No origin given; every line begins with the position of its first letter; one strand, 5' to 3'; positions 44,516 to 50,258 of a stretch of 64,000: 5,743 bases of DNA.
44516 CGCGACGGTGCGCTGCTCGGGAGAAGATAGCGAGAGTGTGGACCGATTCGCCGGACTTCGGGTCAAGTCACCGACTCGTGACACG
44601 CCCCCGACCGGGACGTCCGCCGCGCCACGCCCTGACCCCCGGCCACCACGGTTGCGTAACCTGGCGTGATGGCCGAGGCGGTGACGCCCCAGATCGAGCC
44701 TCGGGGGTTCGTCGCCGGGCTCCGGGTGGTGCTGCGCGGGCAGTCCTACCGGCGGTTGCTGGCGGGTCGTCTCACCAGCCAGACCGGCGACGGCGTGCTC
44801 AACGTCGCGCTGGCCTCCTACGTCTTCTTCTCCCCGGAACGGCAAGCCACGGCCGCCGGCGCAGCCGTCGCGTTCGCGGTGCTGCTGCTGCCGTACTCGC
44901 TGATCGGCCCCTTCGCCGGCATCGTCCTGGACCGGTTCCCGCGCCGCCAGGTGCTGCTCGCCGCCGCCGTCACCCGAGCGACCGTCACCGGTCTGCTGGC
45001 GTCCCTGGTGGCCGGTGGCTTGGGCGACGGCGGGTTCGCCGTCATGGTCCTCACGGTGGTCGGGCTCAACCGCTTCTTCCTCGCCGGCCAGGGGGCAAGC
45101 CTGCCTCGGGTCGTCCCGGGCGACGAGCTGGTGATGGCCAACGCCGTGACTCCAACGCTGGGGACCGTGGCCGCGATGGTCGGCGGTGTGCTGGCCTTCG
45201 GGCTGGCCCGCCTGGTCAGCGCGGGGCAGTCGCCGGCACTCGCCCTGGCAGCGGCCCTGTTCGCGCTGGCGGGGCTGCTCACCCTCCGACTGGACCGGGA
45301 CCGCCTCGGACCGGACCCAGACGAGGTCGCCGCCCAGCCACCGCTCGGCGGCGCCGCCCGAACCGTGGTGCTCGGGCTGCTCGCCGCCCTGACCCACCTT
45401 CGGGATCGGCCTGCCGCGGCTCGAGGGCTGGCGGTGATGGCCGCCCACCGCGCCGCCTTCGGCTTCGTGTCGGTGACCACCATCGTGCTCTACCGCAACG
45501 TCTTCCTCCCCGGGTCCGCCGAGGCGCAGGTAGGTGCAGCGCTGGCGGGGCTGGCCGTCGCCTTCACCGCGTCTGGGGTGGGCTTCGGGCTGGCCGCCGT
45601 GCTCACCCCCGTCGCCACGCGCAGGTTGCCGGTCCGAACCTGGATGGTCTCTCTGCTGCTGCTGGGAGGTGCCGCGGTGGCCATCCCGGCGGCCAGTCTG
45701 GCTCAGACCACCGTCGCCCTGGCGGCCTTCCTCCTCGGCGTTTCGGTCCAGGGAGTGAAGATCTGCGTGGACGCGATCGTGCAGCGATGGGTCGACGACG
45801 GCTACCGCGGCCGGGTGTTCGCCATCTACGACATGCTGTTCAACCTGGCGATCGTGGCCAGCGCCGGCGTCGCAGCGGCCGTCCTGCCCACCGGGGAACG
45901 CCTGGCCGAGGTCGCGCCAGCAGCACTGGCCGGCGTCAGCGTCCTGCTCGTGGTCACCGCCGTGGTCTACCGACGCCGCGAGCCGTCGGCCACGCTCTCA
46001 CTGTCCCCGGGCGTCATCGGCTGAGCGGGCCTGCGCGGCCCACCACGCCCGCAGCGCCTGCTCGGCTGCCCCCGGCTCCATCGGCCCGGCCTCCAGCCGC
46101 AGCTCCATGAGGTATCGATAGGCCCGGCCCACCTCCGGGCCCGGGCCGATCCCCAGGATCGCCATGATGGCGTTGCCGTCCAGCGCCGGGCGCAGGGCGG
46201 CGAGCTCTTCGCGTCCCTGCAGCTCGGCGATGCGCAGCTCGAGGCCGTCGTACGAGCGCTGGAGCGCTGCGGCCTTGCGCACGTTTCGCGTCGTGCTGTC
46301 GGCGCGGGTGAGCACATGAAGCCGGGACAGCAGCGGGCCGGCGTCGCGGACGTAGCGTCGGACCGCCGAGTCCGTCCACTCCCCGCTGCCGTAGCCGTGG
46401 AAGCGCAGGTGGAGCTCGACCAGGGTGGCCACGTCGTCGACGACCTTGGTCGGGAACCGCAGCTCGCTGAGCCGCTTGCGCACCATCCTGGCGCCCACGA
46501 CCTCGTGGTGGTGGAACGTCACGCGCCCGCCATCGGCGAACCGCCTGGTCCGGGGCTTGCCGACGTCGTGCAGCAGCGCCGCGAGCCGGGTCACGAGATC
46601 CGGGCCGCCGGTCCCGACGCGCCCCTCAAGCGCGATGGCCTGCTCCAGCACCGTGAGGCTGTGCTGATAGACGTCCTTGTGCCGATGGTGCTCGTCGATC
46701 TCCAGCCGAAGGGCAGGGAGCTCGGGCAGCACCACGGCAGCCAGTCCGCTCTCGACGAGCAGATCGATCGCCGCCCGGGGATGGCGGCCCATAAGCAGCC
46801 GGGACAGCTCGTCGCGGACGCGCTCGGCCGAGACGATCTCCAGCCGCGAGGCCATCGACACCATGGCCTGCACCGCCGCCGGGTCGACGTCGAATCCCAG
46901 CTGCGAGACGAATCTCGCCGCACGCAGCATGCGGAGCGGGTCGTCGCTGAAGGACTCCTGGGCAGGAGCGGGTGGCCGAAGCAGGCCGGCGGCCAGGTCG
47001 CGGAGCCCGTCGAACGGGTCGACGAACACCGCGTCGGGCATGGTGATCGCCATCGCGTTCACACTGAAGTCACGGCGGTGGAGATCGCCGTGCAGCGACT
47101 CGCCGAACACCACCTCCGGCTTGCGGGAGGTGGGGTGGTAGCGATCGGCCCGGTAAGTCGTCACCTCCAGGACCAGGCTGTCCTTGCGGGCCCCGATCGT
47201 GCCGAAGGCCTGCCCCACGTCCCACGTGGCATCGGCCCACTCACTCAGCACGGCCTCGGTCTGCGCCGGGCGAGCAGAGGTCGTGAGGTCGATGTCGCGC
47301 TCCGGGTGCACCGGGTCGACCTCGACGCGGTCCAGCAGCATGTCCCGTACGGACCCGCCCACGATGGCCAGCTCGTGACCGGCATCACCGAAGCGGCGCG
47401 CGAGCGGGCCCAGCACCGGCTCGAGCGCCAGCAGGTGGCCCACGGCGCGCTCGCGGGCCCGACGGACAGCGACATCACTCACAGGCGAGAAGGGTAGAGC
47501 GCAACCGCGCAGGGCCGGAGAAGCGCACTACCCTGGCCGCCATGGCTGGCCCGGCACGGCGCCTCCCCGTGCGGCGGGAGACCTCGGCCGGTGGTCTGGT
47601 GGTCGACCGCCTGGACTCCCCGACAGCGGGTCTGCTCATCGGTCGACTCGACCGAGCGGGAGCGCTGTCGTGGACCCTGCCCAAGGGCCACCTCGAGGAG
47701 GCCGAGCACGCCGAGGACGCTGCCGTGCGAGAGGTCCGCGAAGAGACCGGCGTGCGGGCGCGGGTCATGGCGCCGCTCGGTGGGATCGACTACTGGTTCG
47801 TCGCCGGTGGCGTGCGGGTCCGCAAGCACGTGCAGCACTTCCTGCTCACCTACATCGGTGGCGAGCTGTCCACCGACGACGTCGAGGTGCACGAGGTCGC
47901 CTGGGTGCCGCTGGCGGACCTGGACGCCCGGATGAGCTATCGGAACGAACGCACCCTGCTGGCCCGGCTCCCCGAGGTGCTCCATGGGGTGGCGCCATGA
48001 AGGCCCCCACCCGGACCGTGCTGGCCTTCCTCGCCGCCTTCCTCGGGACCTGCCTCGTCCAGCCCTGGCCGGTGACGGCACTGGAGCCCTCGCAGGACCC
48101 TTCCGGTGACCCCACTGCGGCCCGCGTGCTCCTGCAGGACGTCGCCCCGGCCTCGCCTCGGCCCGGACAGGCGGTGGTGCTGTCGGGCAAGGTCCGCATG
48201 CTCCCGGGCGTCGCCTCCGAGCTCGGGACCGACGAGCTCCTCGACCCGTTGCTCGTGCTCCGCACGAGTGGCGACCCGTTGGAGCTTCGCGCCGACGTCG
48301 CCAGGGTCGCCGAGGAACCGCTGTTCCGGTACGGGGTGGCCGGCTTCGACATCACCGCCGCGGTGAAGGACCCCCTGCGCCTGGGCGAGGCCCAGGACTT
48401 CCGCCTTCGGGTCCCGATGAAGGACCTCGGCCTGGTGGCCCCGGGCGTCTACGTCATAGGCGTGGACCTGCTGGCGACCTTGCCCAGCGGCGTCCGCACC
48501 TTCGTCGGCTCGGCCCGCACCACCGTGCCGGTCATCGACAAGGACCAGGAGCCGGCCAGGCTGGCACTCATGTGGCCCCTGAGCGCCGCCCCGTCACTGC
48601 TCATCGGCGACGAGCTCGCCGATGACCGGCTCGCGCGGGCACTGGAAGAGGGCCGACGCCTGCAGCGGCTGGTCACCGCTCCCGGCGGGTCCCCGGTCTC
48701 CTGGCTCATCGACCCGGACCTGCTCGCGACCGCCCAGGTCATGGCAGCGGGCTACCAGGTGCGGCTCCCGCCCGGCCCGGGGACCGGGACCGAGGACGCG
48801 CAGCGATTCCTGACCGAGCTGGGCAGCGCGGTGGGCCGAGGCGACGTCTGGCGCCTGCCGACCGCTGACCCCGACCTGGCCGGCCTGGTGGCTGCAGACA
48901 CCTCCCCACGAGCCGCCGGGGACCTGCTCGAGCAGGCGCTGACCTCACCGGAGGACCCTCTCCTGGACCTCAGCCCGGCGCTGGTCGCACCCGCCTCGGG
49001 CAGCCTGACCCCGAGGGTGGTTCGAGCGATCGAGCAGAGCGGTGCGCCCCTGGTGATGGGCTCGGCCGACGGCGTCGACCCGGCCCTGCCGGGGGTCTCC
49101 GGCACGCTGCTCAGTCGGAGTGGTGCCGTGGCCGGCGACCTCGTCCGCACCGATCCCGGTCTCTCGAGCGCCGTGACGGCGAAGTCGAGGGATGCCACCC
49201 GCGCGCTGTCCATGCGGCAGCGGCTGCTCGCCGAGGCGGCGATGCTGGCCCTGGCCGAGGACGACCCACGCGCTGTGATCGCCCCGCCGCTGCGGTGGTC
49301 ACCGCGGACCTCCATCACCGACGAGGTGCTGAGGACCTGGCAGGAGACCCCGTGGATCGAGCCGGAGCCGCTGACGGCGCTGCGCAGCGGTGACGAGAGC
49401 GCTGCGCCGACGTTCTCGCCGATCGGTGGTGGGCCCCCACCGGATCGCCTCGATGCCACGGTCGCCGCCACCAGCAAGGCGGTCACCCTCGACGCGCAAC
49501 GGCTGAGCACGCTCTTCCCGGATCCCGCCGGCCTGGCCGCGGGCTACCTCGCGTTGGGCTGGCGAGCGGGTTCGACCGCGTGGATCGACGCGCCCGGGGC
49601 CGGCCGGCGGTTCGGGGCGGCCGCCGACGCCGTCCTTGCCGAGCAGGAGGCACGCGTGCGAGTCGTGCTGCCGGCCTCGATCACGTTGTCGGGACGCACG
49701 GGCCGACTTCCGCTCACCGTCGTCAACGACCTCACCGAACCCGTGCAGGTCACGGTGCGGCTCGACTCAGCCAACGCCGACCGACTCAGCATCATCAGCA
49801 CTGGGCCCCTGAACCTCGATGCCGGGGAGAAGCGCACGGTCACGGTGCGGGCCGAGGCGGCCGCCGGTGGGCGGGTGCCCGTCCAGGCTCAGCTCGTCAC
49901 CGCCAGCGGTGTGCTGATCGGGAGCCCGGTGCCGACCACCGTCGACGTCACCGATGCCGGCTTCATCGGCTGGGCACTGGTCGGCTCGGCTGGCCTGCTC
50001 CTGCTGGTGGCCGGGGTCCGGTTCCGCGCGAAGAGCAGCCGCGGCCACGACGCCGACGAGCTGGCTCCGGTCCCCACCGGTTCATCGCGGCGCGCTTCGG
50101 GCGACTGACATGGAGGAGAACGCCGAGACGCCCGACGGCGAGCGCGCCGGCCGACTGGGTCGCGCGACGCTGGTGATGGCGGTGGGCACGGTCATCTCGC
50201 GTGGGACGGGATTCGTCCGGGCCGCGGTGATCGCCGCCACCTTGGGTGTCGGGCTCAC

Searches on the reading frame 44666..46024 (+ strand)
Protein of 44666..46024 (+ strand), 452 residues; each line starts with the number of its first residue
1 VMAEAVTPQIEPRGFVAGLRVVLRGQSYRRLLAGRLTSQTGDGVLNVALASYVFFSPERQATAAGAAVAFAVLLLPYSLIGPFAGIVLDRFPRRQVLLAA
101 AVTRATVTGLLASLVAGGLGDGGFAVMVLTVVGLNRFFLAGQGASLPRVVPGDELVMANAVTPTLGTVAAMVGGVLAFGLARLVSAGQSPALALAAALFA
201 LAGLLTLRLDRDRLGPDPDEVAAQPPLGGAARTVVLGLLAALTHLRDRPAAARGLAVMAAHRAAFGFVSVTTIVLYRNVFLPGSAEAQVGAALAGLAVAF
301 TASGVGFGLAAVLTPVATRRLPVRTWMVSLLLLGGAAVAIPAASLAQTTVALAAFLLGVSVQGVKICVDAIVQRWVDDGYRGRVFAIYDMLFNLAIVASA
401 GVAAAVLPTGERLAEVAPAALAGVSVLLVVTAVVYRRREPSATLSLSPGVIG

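Call 19: search_protein_families(library=pfam, proteins=[window:44666-46024:+], max_evalue=0.001)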
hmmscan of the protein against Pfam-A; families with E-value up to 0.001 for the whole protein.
window:44666-46024:+ (452 aa): 1 family
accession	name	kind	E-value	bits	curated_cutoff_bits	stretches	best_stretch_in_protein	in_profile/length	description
PF07690.21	MFS_1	-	5.3e-18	65.5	33.4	2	285-442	23-178/347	Major Facilitator Superfamily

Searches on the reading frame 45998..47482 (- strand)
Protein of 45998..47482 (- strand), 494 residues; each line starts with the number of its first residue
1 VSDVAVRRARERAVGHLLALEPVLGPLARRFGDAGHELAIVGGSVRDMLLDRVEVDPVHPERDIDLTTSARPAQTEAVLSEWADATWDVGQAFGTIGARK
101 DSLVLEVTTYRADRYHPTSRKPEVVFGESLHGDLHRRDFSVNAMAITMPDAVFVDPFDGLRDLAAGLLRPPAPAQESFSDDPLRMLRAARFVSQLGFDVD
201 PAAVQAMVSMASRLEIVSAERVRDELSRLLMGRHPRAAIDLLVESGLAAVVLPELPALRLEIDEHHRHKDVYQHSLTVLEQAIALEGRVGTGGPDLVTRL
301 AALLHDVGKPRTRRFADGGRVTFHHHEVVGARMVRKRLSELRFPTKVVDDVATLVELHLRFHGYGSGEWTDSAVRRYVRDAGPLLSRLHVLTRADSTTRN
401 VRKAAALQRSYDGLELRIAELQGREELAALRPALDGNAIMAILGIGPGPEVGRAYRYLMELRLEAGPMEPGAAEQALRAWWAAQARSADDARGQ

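Call 19: search_protein_families(library=pfam, proteins=[window:45998-47482:-], max_evalue=0.001)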
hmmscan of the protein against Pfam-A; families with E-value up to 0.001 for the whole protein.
window:45998-47482:- (494 aa): 3 families
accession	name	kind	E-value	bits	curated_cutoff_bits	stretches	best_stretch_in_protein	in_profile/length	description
PF01743.26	PolyA_pol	-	1.4e-28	100.2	23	1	40-169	3-126/126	Poly A polymerase head domain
PF12627.12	PolyA_pol_RNAbd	-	1.3e-19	70.2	22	1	196-256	1-62/64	Probable RNA and SrmB- binding site of polymerase A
PF01966.28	HD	-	1.7e-16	61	22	1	271-399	1-115/116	HD domain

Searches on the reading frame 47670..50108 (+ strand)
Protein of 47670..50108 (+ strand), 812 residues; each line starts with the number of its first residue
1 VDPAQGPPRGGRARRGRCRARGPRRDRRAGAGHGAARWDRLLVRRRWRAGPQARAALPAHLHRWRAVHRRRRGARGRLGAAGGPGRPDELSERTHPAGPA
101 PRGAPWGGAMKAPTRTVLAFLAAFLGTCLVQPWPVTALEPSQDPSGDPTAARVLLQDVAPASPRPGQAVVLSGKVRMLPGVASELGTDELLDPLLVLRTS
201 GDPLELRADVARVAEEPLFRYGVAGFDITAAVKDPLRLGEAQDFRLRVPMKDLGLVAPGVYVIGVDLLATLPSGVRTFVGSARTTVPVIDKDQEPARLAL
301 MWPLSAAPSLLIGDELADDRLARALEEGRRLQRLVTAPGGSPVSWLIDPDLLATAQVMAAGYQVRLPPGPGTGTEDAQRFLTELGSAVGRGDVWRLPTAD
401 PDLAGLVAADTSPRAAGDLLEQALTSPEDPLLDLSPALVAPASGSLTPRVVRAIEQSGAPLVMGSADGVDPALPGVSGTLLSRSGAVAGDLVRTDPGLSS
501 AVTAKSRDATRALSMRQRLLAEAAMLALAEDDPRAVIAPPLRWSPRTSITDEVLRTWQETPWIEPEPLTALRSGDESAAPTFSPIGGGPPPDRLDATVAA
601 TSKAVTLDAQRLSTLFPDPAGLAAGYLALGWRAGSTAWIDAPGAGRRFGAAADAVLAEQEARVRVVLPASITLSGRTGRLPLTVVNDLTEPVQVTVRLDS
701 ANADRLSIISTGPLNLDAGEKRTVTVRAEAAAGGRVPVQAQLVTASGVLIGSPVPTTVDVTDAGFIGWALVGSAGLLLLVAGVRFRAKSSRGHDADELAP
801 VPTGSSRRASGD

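Call 20: search_protein_families(library=pfam, proteins=[window:47670-50108:+], max_evalue=0.001)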
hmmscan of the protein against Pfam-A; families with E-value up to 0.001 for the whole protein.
window:47670-50108:+ (812 aa): 1 family
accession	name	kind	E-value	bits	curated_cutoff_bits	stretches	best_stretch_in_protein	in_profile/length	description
PF19516.4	DUF6049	-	1e-30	107.5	30.1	1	116-777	8-689/708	Family of unknown function (DUF6049)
